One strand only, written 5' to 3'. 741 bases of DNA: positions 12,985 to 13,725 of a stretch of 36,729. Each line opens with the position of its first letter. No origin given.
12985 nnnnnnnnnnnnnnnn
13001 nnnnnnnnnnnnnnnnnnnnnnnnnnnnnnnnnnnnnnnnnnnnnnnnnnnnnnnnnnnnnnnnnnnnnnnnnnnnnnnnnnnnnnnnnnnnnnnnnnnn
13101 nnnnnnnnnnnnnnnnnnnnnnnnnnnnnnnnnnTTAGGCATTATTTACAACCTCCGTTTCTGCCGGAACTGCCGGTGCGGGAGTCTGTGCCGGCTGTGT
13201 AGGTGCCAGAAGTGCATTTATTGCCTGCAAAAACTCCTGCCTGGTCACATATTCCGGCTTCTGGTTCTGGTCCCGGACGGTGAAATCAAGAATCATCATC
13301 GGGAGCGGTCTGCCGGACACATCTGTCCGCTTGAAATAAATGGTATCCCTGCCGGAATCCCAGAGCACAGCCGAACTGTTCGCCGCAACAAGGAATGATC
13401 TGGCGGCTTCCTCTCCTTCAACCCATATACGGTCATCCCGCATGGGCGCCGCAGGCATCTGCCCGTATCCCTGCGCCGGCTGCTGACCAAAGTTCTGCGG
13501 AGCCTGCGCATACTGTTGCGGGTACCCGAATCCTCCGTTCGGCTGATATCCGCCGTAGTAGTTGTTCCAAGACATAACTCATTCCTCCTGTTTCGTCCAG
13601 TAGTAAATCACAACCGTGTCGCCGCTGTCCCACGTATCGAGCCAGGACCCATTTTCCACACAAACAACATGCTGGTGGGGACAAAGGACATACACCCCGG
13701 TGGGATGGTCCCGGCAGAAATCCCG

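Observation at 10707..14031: Terminator-insulated seven-gene cargo operon of unassignable low-complexity proteins between the lysis genes and attP/integrase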

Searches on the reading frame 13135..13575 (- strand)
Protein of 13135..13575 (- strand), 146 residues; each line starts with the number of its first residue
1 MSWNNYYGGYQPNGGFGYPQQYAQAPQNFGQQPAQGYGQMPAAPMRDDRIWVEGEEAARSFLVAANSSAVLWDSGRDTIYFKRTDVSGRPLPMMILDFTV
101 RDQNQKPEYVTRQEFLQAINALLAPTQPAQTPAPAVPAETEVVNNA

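Call 3: search_protein_families(library=pfam, proteins=[window:13135-13575:-], max_evalue=1)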
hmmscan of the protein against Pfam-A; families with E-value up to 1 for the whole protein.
window:13135-13575:- (146 aa): 0 families

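Call 4: search_protein_families(library=phrogs, proteins=[window:13135-13575:-], max_evalue=1)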
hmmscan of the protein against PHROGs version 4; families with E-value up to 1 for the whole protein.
window:13135-13575:- (146 aa): 1 family
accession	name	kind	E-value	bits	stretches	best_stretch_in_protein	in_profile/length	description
phrog_21718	-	unknown function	2.8e-12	47.9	1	20-115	20-130/159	-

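Call 24: search_protein_families(library=ncbifam, proteins=[window:13135-13575:-], max_evalue=1)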
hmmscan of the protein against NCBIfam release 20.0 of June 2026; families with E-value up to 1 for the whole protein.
window:13135-13575:- (146 aa): 0 families

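Call 25: search_protein_families(library=padloc, proteins=[window:13135-13575:-], max_evalue=1)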
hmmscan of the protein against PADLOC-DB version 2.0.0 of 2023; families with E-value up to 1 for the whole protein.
window:13135-13575:- (146 aa): 0 families

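Call 79: search_solved_structures(query=A4, max_evalue=10, show_alignments=1)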
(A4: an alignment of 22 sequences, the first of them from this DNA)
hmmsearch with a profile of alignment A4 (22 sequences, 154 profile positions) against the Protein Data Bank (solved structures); distinct sequences matched with E-value up to 10: 17.
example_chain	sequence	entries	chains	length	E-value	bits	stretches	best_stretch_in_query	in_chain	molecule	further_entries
7y5e_QL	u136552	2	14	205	0.22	14.9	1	75-144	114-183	PsbQ'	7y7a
5j0i_A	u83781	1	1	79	0.59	13.5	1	114-151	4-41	Designed protein 2L6HC3_12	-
6h9l_A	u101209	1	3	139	0.77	13.1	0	108-148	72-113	Uncharacterized protein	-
6q22_A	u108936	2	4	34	0.99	12.8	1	123-146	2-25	Coiled-coil Trimer with Glu:Aminobutyric acid:Lys Triad | peptide with Glu:Ala:Lys triad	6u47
2c3g_A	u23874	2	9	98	1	12.7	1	80-115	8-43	ALPHA-AMYLASE G-6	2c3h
1g6u_A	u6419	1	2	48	1.1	12.6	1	113-146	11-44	DOMAIN SWAPPED DIMER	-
5u5b_A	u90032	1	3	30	1.2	12.5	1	119-143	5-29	Designed trimeric coiled coil peptide with two terpyridine side chains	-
4r0r_A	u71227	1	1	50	1.3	12.3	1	118-145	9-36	eboIZN21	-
2lq4_p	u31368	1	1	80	1.7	12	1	116-145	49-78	Lysophosphatidic acid receptor 1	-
6v50_A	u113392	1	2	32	1.7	12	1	123-146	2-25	Coiled-coil Trimer with Glu:Ser:Lys Triad with K7A mutation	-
1txp_A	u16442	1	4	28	2.2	11.7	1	119-144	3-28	Heterogeneous Nuclear Ribonucleoprotein C protein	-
5j0h_A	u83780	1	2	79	2.7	11.3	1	114-151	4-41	Design construct 2L6HC3_13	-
5j0j_A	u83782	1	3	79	3.3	11.1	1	113-147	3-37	designed protein 2L6HC3_6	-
5kb0_A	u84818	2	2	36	3.5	11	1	119-146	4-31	Pb(II)Zn(II)(GRAND Coil Ser-L16CL30H)3+ | Hg(II)Zn(II)(GRAND Coil Ser-L16CL30H)3+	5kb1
8bcs_A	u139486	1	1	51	5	10.5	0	120-142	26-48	CC-HP1.0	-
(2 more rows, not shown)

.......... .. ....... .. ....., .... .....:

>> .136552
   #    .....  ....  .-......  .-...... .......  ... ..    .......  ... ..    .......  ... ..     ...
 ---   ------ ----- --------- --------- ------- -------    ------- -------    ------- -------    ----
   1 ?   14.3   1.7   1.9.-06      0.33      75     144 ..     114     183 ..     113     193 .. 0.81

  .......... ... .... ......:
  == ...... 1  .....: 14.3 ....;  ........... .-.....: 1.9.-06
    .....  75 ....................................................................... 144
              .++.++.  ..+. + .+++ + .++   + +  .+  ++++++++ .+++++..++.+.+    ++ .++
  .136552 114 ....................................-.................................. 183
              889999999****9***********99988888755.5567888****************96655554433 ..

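Call 80: search_protein_families(library=pfam, alignment_id=A4, max_evalue=0.1)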
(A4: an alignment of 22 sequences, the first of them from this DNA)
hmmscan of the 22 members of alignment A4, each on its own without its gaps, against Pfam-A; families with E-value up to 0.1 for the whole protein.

A. member 1, seq(146 aa): 0 families

B. families by the number of members that match (of 22 scanned): 11 families
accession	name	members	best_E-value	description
PF06825.17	HSBP1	1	0.0022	Heat shock factor binding protein 1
PF03305.18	Lipoprotein_X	1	0.0038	Mycoplasma MG185/MG260 protein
PF02183.23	HALZ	1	0.0081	Homeobox associated leucine zipper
PF21507.2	V18-19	1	0.021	Sputnik minor capsid protein V18/19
PF18883.6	AC_1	1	0.022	Autochaperone Domain Type 1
PF16326.10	ABC_tran_CTD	1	0.032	ABC transporter C-terminal domain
PF04728.18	LPP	1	0.046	Lipoprotein leucine-zipper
PF05377.16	FlaC_arch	1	0.053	Flagella accessory protein C (FlaC)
PF07798.16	CCDC90-like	1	0.077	Coiled-coil domain-containing protein 90-like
PF04380.18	BMFP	1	0.085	Membrane fusogenic activity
PF05008.21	V-SNARE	1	0.097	Vesicle transport v-SNARE protein N-terminus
